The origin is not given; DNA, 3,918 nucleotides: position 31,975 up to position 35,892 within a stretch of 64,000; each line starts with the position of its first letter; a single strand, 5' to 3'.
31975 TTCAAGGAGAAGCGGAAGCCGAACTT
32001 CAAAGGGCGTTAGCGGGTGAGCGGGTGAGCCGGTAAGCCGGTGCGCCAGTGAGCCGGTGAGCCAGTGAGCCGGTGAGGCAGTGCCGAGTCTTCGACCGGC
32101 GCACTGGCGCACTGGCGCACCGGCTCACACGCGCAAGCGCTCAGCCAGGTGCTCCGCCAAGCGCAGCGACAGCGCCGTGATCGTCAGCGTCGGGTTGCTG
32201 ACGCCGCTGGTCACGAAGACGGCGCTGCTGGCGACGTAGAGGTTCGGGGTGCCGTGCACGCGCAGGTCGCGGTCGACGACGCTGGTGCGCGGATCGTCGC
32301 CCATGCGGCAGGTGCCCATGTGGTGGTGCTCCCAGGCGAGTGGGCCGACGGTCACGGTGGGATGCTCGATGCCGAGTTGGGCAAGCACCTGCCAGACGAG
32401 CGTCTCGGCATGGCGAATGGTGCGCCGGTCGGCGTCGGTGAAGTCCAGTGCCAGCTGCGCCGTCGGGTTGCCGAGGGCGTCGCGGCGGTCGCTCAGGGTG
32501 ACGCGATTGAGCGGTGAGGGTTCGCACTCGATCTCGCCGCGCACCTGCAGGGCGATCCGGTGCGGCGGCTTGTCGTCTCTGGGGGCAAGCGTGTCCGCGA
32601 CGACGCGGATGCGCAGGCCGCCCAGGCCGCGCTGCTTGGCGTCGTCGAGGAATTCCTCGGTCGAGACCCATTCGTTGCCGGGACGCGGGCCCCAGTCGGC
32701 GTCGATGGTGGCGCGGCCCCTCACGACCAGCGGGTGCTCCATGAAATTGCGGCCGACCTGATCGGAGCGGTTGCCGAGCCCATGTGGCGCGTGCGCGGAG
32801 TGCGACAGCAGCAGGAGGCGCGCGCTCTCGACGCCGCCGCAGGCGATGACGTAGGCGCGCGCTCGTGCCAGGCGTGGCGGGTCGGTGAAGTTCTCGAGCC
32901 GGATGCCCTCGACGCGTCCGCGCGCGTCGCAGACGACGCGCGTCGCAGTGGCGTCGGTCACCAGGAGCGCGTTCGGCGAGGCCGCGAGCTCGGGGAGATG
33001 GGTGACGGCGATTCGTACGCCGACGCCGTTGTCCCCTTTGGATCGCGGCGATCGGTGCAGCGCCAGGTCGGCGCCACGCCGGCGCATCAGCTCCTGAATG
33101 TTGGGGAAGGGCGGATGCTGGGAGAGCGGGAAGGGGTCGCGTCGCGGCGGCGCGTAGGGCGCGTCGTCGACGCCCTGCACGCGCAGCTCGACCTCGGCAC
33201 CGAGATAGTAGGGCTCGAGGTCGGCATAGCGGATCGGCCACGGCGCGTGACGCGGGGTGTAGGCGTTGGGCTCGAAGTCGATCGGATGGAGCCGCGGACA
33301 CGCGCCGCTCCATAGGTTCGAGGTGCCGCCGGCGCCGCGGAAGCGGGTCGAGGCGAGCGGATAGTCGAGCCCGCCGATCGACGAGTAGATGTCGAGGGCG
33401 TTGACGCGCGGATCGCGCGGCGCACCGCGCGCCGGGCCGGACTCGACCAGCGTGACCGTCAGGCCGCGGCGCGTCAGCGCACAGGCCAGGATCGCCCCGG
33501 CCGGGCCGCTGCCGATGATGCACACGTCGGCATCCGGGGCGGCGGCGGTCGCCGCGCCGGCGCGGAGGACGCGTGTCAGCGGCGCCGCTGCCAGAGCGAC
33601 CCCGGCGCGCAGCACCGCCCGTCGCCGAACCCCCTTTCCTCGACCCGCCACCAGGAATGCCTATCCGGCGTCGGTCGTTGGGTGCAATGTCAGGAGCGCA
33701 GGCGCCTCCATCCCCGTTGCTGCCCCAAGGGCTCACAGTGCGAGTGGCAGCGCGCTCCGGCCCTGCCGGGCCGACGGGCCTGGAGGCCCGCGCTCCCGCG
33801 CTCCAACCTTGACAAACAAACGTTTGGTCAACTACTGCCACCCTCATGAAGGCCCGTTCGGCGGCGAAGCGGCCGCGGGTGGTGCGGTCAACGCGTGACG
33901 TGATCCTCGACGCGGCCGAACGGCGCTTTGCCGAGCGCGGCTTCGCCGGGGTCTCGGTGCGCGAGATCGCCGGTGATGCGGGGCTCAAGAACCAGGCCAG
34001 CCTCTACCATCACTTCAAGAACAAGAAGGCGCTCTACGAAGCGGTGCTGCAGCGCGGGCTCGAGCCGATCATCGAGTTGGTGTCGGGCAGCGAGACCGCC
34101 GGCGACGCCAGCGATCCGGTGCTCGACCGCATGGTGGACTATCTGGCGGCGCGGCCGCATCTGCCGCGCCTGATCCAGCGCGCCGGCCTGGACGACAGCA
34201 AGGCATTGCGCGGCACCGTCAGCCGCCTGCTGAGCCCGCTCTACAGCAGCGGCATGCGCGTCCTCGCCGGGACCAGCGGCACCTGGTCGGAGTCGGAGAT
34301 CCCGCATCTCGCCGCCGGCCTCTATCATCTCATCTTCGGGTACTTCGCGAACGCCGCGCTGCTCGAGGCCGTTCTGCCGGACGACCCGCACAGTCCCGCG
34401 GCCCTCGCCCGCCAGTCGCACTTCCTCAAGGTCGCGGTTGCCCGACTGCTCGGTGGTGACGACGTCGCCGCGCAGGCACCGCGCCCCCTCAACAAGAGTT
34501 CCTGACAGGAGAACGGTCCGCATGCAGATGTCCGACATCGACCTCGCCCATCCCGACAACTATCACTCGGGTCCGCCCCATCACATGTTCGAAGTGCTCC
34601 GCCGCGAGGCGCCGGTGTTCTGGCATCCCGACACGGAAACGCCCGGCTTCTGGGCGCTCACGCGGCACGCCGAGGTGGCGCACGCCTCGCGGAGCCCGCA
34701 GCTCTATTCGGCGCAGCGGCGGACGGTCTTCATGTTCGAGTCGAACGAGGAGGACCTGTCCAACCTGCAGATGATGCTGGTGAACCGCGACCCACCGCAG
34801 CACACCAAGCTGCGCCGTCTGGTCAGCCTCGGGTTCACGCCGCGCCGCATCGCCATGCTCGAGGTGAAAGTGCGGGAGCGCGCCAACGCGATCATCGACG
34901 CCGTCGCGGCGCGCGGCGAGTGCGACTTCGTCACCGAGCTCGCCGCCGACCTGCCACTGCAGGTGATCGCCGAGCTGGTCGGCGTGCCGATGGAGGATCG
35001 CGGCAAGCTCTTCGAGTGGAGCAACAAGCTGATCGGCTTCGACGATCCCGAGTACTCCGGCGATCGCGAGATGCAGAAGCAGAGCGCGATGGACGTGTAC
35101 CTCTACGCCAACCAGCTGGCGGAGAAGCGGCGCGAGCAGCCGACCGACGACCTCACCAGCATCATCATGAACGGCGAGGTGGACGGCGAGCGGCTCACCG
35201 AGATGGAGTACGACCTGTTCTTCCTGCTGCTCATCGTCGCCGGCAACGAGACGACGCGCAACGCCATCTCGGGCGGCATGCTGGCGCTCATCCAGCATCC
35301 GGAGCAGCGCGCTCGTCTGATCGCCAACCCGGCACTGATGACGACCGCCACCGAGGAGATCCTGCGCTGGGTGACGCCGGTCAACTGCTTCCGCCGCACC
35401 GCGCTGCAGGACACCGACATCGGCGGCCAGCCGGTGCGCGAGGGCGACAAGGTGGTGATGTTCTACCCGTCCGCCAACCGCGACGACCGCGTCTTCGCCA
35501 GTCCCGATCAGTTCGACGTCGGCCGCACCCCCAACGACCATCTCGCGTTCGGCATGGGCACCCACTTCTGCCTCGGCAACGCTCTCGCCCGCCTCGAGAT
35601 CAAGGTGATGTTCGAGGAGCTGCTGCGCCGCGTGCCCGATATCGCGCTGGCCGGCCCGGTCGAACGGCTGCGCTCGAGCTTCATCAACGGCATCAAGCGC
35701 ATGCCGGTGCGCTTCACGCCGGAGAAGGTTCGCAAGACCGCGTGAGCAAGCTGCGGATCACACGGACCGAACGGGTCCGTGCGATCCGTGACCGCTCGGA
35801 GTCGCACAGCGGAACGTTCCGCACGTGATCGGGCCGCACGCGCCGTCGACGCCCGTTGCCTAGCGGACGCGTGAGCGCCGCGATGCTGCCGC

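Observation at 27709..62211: Four copies of a CAAAC-N4-GTTTG (PsrA-type) operator tie distant parts of the catabolic supercluster into one putative TetR regulon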

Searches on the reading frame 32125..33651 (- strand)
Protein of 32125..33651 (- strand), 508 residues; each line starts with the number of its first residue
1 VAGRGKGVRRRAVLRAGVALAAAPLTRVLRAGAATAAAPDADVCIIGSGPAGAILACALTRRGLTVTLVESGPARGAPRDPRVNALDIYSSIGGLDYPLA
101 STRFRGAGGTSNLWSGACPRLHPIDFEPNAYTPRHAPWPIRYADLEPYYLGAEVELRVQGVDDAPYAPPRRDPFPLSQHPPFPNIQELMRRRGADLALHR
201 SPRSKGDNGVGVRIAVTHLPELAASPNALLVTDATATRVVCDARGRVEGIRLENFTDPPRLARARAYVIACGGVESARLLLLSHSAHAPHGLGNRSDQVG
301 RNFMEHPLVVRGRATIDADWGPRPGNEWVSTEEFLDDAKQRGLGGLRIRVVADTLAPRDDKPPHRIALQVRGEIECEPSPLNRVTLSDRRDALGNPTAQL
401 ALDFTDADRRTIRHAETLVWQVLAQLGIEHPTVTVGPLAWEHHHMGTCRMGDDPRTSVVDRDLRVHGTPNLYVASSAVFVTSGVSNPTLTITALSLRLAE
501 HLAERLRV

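Call 11: search_protein_families(library=pfam, proteins=[window:32125-33651:-], max_evalue=0.01)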
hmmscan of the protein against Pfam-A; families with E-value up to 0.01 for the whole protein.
window:32125-33651:- (508 aa): 11 families
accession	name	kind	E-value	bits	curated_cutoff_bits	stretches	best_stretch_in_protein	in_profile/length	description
PF05199.19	GMC_oxred_C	-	2.4e-24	86.9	24.6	1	379-494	2-138/139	GMC oxidoreductase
PF00732.25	GMC_oxred_N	-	1.5e-08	35.2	23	1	215-307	130-217/218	GMC oxidoreductase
PF00890.30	FAD_binding_2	-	1.4e-07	31.5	20.4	1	42-76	1-36/414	FAD binding domain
PF01494.25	FAD_binding_3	-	2.1e-06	27.6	22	1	40-71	1-32/349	FAD binding domain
PF01266.30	DAO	-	2.4e-06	27.7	27.9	1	42-76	1-37/353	FAD dependent oxidoreductase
PF12831.13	FAD_oxidored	-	1.2e-05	25.2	27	1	42-74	1-33/416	FAD dependent oxidoreductase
PF13450.12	NAD_binding_8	-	2e-05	25.2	21.9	1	45-73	1-29/68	NAD(P)-binding Rossmann-like domain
PF00070.33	Pyr_redox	-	0.00039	21.3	22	1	43-73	2-32/82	Pyridine nucleotide-disulphide oxidoreductase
PF07992.20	Pyr_redox_2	-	0.00041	20.3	26.1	1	42-72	2-32/291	Pyridine nucleotide-disulphide oxidoreductase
PF05834.18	Lycopene_cycl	-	0.00057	19.5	23.4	1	42-74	1-35/380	Lycopene cyclase protein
PF03486.20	HI0933_like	-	0.0036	17.2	50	0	42-74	2-34/244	HI0933-like protein Rossmann domain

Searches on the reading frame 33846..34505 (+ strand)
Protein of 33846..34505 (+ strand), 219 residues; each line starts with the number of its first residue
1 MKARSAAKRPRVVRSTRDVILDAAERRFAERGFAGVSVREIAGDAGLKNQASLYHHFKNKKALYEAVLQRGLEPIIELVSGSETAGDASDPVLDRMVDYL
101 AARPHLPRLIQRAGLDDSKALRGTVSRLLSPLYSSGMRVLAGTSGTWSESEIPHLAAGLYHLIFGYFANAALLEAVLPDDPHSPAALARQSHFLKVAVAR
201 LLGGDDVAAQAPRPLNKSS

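Call 11: search_protein_families(library=pfam, proteins=[window:33846-34505:+], max_evalue=0.01)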
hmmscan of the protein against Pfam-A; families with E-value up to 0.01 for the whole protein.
window:33846-34505:+ (219 aa): 1 family
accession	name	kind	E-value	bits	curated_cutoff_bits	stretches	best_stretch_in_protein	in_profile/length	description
PF00440.29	TetR_N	-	2e-14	53.5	24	1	20-67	1-47/47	Bacterial regulatory proteins, tetR family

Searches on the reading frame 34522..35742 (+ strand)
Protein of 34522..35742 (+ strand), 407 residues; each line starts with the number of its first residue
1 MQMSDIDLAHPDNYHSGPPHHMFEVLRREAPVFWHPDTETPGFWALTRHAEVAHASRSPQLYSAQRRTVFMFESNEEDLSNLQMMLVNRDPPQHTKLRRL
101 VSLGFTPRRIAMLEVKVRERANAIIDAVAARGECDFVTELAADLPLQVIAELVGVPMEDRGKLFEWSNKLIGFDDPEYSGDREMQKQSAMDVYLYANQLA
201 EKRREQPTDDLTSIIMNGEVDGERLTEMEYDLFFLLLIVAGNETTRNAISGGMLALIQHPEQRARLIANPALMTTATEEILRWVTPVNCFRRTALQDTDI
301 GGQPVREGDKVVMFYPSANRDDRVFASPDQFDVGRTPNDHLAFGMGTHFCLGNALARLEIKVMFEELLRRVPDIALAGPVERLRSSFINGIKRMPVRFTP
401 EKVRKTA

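Call 26: search_protein_families(library=pfam, proteins=[window:34522-35742:+], max_evalue=0.001)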
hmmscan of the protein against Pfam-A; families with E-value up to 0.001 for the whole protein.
window:34522-35742:+ (407 aa): 1 family
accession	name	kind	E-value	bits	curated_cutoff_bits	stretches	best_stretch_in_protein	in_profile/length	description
PF00067.27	p450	-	5.6e-26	91.8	22.8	1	201-370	225-431/462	Cytochrome P450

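Call 49: search_solved_structures(query=window:34522-35742:+, max_evalue=1e-30)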
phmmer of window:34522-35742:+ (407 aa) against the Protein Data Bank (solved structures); distinct sequences matched with E-value up to 1e-30: 345 (the best 60 are shown).
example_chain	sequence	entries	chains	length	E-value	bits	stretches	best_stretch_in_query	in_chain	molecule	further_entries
8vxi_A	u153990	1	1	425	1.5e-160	537.7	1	3-402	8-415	CYP125MRCA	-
8vxg_A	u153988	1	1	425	5.8e-159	532.4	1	3-402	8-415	CYP125MRCA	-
8fjo_A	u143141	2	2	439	1.4e-100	340.2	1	22-399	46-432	Cytochrome P450 124A1, Cyp124A1 | Cytochrome P450 124A1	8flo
6cvc_A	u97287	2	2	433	1.8e-100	339.9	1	22-398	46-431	Cytochrome P450 124A1, Cyp124A1 | Cytochrome P450 124A1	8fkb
8gdi_A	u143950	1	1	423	1.9e-100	339.7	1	22-398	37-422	Cytochrome P450 124A1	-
2wm4_A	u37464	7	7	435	4.4e-100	338.5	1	22-398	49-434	PUTATIVE CYTOCHROME P450 124 | Methyl-branched lipid omega-hydroxylase | CYP124 in complex with inhibitor carbethoxyhexyl imidazole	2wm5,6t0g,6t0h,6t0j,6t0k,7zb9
6t0f_A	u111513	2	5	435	4.5e-100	338.5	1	22-398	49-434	Methyl-branched lipid omega-hydroxylase | CYP124 in complex with inhibitor compound 5'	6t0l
2xn8_A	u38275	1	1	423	2.4e-96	326.2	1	7-399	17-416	PUTATIVE CYTOCHROME P450 125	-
7r1i_A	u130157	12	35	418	2.5e-96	326.2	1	7-399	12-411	Steroid C26-monooxygenase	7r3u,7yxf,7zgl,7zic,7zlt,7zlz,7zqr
7qwn_A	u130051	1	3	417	2.5e-96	326.2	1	7-399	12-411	Steroid C26-monooxygenase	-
2xc3_A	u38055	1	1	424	2.5e-96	326.2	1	7-399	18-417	PUTATIVE CYTOCHROME P450 125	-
7qke_A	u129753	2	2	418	2.5e-96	326.2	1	7-399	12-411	Steroid C26-monooxygenase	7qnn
2x5l_A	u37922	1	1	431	2.6e-96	326.1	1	7-399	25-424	PUTATIVE CYTOCHROME P450 125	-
3ivy_A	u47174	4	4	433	2.8e-96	326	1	7-399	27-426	Cytochrome P450 CYP125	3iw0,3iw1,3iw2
2x5w_A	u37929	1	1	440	3e-96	326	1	7-399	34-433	PUTATIVE CYTOCHROME P450 125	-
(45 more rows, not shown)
